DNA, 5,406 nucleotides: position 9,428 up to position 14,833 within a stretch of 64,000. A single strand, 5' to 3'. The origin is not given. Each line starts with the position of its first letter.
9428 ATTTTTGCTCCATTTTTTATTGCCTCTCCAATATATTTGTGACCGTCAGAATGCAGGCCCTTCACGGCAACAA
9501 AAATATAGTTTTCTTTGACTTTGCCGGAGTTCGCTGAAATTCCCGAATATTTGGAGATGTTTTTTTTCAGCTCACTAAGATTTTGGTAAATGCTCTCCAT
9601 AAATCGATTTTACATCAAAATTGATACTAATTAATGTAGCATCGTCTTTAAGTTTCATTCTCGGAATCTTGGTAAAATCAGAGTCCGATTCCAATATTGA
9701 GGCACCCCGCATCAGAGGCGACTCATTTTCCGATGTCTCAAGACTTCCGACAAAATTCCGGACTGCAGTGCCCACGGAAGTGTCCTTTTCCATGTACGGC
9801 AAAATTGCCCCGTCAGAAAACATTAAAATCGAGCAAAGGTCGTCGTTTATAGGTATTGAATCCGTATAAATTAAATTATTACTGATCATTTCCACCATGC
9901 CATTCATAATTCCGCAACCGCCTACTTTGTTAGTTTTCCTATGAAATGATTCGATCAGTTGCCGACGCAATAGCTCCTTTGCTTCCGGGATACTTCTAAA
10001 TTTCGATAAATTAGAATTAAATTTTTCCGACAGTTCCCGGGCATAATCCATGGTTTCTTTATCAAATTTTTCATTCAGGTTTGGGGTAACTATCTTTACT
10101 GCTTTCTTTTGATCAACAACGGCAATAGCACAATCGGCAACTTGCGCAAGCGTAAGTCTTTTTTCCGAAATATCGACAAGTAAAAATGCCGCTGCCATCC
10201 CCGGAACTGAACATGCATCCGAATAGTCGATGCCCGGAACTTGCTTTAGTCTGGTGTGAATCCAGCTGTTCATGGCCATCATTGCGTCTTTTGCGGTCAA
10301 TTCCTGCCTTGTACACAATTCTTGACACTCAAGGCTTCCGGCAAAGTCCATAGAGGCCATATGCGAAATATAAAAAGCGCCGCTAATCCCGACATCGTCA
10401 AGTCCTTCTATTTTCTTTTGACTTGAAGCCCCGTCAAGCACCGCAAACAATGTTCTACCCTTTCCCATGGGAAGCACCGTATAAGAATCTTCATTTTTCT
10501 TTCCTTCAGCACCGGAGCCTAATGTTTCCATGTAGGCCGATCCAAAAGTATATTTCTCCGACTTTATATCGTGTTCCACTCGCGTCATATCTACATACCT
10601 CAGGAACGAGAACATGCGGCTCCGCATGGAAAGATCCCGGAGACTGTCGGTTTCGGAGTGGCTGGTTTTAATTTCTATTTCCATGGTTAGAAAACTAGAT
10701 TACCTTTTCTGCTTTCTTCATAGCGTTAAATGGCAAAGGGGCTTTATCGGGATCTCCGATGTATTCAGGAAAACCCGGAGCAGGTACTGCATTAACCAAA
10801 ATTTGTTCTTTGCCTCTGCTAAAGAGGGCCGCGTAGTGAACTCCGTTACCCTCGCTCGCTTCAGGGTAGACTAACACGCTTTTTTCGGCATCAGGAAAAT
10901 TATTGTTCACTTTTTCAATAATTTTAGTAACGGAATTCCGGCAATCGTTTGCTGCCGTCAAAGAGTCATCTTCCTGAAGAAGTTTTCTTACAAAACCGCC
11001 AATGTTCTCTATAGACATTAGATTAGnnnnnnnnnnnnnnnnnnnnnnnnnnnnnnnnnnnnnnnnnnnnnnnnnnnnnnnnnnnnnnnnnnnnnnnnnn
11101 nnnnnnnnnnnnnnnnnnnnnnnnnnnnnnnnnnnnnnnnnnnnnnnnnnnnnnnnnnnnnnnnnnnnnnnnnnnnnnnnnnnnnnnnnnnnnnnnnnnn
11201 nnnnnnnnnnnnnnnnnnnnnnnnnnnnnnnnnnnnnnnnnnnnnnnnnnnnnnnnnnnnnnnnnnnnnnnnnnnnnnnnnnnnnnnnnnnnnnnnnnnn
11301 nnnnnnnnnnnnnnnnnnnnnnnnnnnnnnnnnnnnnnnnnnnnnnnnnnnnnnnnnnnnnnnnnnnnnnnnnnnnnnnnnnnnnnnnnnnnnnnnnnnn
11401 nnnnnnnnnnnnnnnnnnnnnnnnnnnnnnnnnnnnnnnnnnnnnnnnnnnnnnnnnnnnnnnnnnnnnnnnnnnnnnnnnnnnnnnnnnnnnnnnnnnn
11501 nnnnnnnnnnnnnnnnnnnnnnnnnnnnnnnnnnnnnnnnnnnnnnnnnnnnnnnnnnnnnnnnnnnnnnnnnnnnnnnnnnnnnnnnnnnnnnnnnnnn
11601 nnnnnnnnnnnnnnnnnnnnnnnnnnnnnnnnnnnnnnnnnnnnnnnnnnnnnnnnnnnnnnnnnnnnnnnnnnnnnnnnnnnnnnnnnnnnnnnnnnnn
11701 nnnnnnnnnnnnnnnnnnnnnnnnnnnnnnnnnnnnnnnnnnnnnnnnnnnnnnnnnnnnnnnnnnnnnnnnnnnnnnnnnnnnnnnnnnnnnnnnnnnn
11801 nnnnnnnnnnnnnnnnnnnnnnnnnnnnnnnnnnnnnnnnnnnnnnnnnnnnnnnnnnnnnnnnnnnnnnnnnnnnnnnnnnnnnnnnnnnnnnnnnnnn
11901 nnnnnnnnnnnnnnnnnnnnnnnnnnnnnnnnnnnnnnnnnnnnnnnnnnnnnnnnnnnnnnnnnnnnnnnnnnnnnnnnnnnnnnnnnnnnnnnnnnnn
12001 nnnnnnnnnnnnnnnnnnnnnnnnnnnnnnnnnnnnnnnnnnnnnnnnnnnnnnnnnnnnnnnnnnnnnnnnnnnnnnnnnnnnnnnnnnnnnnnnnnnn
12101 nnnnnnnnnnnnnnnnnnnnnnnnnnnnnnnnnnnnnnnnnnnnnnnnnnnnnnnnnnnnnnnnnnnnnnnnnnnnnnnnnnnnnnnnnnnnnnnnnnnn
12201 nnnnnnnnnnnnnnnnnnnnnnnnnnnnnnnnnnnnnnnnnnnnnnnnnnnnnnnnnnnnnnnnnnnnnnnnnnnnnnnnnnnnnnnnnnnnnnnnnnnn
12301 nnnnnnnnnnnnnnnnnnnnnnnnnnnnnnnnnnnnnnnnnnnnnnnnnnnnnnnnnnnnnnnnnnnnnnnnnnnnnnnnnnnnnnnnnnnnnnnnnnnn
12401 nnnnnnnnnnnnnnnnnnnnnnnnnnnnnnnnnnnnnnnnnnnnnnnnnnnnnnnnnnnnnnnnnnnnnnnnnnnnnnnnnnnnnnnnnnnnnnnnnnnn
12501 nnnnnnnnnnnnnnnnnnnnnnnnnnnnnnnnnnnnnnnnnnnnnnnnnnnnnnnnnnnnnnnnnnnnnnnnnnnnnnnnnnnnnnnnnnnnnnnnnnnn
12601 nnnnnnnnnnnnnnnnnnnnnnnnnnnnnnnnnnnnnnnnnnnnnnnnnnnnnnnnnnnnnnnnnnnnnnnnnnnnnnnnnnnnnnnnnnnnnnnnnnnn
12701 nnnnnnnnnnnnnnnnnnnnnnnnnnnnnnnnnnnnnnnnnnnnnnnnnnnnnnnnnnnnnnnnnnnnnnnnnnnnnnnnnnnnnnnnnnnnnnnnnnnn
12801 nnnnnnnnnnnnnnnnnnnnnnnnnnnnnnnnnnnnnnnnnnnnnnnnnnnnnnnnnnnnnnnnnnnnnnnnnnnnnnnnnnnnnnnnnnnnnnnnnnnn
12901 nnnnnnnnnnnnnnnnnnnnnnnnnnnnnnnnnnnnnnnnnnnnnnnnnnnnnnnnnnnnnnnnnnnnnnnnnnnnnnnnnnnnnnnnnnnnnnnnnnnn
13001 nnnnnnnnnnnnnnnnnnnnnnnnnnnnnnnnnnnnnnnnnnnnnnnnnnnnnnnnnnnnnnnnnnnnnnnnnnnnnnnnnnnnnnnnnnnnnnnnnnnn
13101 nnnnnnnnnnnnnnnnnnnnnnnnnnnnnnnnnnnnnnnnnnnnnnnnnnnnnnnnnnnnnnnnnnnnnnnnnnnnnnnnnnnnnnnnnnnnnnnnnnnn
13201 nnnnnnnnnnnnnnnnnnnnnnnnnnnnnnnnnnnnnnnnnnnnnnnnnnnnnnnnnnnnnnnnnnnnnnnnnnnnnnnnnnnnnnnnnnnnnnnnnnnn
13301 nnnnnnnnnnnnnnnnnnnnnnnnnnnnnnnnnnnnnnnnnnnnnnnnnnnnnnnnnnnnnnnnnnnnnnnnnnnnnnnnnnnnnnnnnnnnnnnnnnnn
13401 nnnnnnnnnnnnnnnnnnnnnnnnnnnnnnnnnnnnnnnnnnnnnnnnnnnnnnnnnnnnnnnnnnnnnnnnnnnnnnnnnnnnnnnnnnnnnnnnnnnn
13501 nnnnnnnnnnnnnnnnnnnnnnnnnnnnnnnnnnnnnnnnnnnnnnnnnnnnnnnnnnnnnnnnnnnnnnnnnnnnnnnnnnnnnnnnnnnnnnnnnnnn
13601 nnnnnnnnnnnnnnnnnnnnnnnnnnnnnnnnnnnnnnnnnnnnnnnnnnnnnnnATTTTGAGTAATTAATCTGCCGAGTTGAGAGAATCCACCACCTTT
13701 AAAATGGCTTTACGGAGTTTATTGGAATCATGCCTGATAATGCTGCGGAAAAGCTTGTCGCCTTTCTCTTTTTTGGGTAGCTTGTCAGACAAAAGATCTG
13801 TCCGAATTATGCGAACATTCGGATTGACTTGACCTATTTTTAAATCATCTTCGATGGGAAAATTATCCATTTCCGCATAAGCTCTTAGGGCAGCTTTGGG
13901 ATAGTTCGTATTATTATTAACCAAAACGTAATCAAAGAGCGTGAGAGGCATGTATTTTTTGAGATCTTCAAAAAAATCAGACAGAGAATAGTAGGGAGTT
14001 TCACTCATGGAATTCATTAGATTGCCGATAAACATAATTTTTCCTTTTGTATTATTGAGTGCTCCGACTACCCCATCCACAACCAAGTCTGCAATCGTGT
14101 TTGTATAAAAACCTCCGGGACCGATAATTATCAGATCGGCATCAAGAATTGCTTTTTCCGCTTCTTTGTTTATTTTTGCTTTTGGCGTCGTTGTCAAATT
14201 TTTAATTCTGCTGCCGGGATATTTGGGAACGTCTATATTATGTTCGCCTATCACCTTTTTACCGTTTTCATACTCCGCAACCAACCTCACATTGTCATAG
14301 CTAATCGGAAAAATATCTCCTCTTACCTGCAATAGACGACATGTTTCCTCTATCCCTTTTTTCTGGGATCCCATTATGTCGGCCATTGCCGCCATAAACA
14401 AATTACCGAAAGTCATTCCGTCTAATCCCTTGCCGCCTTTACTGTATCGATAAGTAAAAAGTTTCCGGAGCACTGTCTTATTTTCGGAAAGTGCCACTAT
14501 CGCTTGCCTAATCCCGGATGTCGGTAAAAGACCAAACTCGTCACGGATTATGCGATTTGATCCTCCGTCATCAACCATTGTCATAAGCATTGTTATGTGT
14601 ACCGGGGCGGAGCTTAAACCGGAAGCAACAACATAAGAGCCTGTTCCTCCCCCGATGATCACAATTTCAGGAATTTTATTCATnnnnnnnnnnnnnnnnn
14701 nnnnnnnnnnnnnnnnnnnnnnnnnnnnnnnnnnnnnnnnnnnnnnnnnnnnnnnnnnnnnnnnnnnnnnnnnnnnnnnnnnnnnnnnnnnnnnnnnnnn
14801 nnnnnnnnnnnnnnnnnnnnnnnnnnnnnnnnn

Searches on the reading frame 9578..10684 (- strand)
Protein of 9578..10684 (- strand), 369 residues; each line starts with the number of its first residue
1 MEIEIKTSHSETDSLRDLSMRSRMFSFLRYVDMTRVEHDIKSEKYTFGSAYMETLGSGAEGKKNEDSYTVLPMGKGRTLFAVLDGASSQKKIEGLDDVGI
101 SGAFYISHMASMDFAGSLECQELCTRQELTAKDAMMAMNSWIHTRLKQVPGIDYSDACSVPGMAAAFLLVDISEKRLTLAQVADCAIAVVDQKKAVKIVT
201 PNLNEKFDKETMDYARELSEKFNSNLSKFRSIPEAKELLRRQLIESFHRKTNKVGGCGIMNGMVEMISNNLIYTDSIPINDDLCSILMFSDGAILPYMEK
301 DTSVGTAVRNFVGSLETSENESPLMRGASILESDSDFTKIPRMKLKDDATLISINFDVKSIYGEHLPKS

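Call 10: search_protein_families(library=pfam, max_evalue=0.01, proteins=[window:9578-10684:-])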
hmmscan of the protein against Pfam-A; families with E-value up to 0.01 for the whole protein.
window:9578-10684:- (369 aa): 1 family
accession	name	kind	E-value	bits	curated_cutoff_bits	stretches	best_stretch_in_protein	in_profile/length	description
PF13672.11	PP2C_2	-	1.2e-09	38.5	24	1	60-296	8-177/209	Protein phosphatase 2C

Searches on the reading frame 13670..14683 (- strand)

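Call 9: search_protein_families(library=pfam, max_evalue=0.01, proteins=[window:13670-14683:-])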
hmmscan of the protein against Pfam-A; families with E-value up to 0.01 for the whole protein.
window:13670-14683:- (338 aa): 1 family
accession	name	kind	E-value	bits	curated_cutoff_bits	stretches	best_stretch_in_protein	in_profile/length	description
PF01933.23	CofD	-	7.6e-67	226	30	1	7-297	1-289/290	2-phospho-L-lactate transferase CofD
